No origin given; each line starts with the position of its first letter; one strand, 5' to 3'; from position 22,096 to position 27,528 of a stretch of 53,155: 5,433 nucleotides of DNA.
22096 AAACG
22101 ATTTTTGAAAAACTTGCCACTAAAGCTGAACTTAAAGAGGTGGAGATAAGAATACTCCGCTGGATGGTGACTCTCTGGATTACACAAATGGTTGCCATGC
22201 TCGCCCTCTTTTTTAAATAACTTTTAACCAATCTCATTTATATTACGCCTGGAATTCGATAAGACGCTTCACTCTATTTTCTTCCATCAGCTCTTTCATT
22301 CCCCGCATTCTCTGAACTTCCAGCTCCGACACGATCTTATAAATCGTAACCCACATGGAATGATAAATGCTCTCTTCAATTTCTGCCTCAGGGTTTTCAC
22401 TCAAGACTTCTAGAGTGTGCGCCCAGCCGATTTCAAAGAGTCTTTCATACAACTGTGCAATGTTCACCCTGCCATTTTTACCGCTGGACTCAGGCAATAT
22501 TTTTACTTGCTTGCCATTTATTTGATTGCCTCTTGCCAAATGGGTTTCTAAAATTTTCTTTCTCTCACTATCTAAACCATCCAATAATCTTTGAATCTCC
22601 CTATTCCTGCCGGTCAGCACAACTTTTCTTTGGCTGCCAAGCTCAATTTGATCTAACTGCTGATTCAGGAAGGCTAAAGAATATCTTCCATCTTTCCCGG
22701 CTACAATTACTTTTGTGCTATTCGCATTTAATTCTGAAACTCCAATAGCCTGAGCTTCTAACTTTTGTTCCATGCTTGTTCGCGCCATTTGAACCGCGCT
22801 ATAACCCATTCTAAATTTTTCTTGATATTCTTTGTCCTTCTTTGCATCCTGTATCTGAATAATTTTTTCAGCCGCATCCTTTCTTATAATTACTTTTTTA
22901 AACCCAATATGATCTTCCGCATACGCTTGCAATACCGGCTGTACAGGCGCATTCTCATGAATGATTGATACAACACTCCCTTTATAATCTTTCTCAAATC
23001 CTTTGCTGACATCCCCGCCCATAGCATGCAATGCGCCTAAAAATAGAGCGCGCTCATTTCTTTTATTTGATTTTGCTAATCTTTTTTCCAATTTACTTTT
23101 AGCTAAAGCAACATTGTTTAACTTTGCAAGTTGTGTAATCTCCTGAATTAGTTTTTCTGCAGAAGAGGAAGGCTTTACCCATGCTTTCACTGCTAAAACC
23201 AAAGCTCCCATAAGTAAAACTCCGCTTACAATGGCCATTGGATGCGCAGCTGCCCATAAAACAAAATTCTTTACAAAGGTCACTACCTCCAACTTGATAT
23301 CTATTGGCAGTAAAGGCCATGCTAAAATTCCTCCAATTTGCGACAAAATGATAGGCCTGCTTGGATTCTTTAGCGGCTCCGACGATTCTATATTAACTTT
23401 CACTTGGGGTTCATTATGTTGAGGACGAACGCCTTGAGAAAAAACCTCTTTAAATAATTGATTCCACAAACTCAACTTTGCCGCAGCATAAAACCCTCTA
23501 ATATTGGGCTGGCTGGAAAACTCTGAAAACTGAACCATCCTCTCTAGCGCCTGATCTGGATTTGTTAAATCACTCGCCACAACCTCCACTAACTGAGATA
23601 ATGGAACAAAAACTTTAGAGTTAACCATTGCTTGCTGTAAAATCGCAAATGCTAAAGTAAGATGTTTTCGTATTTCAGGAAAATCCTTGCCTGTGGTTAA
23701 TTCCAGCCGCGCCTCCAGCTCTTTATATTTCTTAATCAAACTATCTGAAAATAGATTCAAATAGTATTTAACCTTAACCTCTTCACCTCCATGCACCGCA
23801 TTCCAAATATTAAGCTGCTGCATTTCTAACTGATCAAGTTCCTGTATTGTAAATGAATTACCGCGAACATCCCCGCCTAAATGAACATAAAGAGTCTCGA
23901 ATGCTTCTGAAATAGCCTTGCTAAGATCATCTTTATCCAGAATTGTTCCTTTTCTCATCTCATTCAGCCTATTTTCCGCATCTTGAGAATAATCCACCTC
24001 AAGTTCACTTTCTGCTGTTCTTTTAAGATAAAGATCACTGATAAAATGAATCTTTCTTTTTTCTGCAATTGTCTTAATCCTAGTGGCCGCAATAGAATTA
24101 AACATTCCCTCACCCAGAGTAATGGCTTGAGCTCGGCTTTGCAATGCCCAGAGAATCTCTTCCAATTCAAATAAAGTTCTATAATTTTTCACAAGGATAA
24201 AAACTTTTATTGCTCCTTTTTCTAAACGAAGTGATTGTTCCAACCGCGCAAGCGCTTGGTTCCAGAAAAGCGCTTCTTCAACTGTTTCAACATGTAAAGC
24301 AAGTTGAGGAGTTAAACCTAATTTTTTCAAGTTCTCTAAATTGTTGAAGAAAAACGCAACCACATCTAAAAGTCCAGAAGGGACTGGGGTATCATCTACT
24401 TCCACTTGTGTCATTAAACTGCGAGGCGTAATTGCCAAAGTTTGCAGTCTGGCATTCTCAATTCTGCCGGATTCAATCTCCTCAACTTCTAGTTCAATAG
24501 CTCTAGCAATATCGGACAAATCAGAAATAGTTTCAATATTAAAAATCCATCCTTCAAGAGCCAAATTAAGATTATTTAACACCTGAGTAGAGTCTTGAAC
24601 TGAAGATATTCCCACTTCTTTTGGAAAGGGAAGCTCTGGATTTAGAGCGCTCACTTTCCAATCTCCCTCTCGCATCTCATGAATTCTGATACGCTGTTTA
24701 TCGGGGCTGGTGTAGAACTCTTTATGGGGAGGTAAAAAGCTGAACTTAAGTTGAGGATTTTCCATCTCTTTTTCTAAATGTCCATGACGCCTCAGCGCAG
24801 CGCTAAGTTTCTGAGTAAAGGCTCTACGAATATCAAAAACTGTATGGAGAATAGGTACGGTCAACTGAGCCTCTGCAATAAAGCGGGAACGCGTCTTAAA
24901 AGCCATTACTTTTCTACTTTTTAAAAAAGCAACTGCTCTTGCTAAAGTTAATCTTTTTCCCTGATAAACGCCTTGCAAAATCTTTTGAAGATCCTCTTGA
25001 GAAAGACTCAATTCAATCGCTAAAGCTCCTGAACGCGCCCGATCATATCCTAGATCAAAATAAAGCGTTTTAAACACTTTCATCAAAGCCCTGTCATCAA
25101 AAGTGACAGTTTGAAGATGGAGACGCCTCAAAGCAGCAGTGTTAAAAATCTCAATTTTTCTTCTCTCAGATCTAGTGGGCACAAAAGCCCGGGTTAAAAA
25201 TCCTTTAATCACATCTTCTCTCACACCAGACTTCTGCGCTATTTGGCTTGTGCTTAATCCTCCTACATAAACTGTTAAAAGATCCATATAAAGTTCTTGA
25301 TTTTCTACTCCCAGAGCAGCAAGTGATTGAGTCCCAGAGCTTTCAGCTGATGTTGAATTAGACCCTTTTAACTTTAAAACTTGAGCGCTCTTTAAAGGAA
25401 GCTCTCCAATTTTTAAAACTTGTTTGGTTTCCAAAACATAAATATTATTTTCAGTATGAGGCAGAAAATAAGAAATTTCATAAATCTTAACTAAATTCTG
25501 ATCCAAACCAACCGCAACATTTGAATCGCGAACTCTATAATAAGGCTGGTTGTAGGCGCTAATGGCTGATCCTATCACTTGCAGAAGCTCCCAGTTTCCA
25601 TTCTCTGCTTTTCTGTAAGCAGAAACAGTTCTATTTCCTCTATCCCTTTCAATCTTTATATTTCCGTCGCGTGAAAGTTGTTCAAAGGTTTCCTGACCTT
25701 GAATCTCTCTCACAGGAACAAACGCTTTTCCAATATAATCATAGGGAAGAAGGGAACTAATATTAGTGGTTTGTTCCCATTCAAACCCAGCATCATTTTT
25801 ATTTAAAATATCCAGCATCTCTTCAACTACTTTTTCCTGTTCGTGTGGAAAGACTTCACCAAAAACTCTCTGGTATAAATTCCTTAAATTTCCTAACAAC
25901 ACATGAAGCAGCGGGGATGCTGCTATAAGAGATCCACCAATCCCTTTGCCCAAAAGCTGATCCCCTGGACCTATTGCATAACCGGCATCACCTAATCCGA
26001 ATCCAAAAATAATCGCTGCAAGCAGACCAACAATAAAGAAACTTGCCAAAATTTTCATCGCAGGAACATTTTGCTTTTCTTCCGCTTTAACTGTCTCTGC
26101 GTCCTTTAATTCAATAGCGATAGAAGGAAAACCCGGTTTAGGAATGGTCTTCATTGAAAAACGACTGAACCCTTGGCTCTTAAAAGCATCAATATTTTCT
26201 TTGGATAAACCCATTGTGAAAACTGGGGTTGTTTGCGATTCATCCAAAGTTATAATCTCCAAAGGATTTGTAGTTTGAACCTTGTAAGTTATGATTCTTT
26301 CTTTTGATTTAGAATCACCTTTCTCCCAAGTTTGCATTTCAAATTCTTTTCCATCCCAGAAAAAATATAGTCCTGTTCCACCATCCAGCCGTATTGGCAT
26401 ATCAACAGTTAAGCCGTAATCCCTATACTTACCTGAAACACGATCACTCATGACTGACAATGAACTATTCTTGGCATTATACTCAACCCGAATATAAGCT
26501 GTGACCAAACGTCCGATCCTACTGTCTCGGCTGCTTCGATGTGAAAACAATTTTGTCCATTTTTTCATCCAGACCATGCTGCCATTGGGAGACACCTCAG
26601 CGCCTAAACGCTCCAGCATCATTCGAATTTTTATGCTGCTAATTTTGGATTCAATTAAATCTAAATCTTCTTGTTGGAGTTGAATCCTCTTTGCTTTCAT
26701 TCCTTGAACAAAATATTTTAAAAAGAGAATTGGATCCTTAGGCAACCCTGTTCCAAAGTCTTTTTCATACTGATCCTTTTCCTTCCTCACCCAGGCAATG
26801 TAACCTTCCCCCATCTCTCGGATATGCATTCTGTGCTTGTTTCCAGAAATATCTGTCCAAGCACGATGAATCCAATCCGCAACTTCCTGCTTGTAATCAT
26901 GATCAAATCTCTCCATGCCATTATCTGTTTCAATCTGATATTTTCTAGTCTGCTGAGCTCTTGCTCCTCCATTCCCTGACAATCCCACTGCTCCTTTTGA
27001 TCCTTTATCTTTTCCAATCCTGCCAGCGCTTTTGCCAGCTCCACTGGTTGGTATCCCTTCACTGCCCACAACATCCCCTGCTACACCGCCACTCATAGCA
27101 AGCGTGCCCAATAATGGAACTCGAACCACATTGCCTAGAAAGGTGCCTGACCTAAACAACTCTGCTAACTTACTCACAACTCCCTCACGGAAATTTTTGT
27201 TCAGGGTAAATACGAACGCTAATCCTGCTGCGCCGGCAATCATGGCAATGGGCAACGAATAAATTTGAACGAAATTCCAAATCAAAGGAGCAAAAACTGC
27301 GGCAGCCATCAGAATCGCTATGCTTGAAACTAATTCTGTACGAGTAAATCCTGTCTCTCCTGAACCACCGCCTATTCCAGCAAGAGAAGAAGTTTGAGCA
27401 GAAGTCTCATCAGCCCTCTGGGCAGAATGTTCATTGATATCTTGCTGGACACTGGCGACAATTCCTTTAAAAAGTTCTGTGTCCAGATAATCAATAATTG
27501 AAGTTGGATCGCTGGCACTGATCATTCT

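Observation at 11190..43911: Seven internal prepilin-type (class III signal) motifs, G|F[TSA]L.E plus a hydrophobic helix, punctuate the two giant proteins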

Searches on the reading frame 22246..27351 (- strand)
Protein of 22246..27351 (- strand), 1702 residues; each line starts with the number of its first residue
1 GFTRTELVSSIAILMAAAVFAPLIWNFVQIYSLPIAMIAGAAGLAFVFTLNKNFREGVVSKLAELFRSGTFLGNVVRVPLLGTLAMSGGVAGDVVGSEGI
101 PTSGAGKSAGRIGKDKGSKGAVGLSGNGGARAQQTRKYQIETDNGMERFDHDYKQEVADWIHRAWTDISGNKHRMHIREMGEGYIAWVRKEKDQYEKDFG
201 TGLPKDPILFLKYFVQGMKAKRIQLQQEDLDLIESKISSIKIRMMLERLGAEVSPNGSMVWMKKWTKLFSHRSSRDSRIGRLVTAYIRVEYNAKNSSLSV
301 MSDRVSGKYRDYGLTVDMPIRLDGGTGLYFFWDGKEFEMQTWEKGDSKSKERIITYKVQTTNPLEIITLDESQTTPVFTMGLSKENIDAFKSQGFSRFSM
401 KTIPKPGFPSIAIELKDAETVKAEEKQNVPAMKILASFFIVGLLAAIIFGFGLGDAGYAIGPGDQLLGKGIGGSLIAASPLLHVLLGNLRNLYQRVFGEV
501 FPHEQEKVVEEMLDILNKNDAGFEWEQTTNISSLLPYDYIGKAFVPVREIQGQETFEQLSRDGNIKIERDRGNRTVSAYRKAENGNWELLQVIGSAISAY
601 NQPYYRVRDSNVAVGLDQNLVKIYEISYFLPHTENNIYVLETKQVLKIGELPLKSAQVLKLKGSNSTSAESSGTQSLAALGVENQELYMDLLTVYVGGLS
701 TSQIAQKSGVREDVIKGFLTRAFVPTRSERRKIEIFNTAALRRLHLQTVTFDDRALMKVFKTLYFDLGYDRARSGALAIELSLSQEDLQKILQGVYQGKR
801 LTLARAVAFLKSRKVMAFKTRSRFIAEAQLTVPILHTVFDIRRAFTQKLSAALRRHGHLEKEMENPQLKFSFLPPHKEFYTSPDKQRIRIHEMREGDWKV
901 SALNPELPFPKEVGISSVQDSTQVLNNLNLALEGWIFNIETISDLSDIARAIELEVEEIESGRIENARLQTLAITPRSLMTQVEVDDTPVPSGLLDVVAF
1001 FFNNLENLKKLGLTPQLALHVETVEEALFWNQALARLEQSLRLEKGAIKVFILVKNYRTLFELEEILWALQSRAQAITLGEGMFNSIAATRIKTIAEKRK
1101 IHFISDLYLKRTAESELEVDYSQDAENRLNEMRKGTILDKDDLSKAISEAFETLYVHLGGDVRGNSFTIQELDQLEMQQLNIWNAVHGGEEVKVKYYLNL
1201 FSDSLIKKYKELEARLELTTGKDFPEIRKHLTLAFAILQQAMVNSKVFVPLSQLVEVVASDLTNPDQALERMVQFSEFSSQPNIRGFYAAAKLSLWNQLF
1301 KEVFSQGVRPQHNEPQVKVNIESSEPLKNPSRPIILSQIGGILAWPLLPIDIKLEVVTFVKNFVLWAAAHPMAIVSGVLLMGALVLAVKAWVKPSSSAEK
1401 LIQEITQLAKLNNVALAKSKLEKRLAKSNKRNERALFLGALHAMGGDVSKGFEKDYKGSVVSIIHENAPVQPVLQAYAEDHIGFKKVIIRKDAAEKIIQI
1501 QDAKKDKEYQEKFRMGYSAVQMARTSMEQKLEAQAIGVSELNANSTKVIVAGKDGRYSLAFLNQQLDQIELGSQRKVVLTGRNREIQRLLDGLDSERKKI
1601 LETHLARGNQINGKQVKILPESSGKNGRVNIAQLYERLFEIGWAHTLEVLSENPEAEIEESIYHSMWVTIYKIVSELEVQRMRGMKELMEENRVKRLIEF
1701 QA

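Call 7: search_protein_families(library=pfam, proteins=[window:22246-27351:-], max_evalue=0.01)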
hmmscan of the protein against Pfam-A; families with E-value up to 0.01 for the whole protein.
window:22246-27351:- (1702 aa): 1 family
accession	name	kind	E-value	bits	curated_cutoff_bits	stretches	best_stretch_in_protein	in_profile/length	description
PF01274.28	MS_TIM-barrel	-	1.7e-12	47.3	26.4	1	982-1097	15-128/248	Malate synthase, TIM barrel domain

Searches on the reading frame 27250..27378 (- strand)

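Call 9: search_protein_families(library=pfam, proteins=[window:27250-27378:-], max_evalue=10)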
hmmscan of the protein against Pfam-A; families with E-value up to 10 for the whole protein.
seq(43 aa): 1 family
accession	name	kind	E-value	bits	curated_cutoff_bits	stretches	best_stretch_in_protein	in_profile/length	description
PF11808.13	PhoR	-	0.16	12.8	27.1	1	16-42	22-48/86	Phosphate regulon sensor protein PhoR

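Call 10: search_protein_families(library=ncbifam, proteins=[window:27250-27378:-], max_evalue=10)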
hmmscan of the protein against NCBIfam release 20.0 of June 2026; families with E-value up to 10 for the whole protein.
seq(43 aa): 0 families
